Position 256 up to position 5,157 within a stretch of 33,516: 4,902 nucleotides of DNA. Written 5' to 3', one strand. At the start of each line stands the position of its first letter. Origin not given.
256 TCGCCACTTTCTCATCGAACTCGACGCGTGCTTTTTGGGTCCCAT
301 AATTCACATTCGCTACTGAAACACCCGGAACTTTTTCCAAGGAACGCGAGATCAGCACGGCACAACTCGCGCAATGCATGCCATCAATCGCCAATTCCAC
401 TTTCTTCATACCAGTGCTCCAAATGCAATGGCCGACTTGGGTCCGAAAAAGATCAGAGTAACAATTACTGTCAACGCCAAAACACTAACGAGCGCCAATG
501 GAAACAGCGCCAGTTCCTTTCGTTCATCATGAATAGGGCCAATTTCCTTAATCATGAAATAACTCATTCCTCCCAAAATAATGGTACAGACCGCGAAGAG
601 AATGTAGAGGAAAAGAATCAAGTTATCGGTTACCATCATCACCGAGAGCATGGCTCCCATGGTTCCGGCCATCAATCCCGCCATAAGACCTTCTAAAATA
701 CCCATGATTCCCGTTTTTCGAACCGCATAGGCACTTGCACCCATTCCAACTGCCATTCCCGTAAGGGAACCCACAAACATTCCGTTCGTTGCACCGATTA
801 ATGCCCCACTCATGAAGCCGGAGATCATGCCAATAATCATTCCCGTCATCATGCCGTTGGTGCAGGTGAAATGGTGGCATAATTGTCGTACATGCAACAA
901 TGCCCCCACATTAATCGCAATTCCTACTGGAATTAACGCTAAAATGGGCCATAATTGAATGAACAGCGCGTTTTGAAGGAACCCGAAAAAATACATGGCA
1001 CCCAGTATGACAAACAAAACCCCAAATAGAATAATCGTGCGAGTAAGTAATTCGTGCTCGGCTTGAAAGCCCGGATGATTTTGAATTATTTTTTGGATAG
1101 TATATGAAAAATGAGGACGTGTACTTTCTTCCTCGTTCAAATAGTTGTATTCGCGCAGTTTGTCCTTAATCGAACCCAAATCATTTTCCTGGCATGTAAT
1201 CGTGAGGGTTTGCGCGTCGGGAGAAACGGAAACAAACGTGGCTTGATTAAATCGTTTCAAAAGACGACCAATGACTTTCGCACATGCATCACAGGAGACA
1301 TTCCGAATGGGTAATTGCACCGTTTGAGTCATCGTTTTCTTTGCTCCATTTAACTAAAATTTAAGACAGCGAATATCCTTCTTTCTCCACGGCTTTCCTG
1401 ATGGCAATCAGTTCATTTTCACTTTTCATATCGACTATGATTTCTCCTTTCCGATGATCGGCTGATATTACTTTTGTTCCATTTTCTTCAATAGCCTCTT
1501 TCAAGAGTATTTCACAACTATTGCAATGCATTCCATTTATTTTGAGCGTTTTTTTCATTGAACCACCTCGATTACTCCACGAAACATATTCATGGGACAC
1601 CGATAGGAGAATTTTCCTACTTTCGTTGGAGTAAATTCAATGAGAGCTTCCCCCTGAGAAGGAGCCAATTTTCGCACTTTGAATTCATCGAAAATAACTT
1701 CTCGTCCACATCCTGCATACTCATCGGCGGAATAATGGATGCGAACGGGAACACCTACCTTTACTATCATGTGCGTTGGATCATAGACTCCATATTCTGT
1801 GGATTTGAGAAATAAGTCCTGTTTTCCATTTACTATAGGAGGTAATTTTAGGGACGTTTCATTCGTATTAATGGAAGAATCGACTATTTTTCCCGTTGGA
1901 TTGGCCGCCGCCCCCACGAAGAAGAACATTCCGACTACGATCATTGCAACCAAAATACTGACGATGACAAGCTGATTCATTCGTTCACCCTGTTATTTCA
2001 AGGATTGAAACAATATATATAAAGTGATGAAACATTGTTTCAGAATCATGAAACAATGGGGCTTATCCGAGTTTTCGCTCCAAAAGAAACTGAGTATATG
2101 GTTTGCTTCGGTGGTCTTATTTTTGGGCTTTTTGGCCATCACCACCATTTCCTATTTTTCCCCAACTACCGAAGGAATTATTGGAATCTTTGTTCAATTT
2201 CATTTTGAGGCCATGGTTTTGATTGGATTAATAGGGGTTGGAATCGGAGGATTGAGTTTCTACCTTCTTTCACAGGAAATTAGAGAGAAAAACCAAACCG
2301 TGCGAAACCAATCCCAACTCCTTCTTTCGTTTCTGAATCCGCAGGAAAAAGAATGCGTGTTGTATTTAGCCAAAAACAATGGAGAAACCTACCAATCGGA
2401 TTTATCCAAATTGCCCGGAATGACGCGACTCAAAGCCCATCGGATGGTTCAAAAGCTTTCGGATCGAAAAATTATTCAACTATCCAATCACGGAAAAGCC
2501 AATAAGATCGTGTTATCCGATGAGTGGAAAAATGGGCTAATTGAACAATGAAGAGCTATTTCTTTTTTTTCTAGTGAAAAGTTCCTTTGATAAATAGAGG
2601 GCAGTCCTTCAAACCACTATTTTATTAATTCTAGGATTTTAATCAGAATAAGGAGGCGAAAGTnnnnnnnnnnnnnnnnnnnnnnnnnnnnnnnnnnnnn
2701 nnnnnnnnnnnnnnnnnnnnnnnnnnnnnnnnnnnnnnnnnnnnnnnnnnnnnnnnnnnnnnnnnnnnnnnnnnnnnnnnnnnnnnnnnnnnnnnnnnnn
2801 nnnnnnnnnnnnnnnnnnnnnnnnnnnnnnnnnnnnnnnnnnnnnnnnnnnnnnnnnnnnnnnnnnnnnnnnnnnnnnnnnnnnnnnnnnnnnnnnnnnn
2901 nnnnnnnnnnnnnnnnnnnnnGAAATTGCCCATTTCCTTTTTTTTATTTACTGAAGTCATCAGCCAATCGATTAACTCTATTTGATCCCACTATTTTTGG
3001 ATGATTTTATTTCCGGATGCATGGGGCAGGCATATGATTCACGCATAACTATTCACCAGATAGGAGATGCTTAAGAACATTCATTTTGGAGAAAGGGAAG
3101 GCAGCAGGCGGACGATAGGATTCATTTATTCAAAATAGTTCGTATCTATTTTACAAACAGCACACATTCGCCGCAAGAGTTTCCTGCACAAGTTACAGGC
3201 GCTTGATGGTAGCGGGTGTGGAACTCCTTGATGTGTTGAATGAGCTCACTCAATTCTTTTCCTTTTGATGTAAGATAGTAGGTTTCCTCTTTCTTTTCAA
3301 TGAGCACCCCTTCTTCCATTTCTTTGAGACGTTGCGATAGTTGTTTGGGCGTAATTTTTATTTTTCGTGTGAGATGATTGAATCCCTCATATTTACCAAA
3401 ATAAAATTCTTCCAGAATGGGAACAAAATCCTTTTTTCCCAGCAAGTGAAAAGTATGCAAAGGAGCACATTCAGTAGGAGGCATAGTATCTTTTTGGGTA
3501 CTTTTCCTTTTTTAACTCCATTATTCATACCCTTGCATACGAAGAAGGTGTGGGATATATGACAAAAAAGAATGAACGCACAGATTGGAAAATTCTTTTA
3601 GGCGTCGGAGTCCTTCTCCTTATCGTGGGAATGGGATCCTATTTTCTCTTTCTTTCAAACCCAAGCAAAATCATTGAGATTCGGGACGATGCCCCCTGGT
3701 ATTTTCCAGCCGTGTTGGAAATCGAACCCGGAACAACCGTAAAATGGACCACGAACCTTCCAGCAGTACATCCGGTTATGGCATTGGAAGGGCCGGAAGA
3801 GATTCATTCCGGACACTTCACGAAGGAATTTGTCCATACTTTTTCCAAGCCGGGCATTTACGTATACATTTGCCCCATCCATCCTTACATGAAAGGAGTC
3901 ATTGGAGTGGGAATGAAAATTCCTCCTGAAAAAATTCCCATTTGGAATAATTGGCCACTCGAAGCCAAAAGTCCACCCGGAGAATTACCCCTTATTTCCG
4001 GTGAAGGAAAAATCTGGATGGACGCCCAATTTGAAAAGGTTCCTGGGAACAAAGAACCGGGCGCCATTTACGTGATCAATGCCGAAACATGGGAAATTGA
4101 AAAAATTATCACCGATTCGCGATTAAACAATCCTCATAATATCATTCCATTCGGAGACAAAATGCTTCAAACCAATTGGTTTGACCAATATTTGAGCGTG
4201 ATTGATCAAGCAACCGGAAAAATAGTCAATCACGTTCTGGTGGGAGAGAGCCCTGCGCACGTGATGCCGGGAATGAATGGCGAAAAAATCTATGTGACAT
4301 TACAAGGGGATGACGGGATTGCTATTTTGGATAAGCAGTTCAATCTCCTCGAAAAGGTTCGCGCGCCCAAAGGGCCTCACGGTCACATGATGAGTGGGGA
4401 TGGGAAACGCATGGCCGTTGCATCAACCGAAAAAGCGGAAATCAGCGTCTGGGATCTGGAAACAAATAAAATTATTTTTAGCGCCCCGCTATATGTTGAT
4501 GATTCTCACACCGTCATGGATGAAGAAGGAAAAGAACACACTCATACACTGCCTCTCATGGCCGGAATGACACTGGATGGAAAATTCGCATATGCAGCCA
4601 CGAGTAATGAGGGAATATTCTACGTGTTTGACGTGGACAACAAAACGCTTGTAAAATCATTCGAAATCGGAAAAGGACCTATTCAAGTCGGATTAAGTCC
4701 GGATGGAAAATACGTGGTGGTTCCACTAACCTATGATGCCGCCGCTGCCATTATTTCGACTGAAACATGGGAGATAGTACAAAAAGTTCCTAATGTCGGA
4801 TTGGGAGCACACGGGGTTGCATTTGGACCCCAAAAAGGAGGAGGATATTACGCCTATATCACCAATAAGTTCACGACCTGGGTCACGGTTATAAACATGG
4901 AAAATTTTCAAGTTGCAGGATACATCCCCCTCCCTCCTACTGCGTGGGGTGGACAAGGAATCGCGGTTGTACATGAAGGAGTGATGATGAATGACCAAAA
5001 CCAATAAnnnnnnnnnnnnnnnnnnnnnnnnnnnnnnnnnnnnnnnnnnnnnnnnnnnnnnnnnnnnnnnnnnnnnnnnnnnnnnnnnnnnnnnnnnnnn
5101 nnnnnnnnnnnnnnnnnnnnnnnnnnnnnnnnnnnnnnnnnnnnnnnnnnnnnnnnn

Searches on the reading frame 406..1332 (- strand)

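Call 99: search_protein_families(library=pfam, max_evalue=0.001, proteins=[window:406-1332:-])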
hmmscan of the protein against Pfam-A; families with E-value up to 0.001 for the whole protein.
window:406-1332:- (308 aa): 1 family
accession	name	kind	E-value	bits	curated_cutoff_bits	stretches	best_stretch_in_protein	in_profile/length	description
PF00403.32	HMA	-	1.3e-07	32.3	24.8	1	8-64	3-61/62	Heavy-metal-associated domain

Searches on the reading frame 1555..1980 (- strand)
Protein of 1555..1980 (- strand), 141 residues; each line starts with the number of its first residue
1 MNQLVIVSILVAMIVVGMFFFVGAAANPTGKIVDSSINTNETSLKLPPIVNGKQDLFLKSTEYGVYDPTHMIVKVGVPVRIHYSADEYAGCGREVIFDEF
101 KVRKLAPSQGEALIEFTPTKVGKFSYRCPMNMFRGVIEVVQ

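Call 99: search_protein_families(library=pfam, max_evalue=0.001, proteins=[window:1555-1980:-])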
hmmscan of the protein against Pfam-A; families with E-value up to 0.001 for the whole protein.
window:1555-1980:- (141 aa): 1 family
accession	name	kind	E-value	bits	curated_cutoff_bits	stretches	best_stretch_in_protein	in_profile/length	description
PF13473.12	Cupredoxin_1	-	9.5e-08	32.5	27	1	63-137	29-102/104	Cupredoxin-like domain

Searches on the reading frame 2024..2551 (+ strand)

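Call 99: search_protein_families(library=pfam, max_evalue=0.001, proteins=[window:2024-2551:+])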
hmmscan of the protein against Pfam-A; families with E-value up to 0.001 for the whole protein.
window:2024-2551:+ (175 aa): 1 family
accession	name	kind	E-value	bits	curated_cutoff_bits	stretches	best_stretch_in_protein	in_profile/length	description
PF24034.1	DUF7343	-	2.6e-05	24.4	27.6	1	107-164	4-61/62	Domain of unknown function (DUF7343)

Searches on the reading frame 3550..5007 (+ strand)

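Call 99: search_protein_families(library=pfam, max_evalue=0.001, proteins=[window:3550-5007:+])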
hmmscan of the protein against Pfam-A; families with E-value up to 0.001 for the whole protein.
window:3550-5007:+ (485 aa): 5 families
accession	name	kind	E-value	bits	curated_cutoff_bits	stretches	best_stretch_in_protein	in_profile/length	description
PF25174.1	Beta-prop_THOC3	-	1.6e-07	31.1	305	1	204-429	60-266/272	THOC3 beta-propeller domain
PF21783.3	YNCE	-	1.1e-06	28.6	27.1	0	361-423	270-331/339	YNCE-like beta-propeller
PF02239.22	Cytochrom_D1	-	2.5e-06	26.7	25.5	1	342-418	45-120/368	Cytochrome D1 heme domain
PF24817.1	WD40_WDHD1_1st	-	0.00053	19.7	109.9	0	281-311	230-259/291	WDHD1 first WD40 domain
PF23414.1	Beta-prop_EML_2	-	0.00067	19.5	90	0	348-416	13-80/266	Echinoderm microtubule-associated protein second beta-propeller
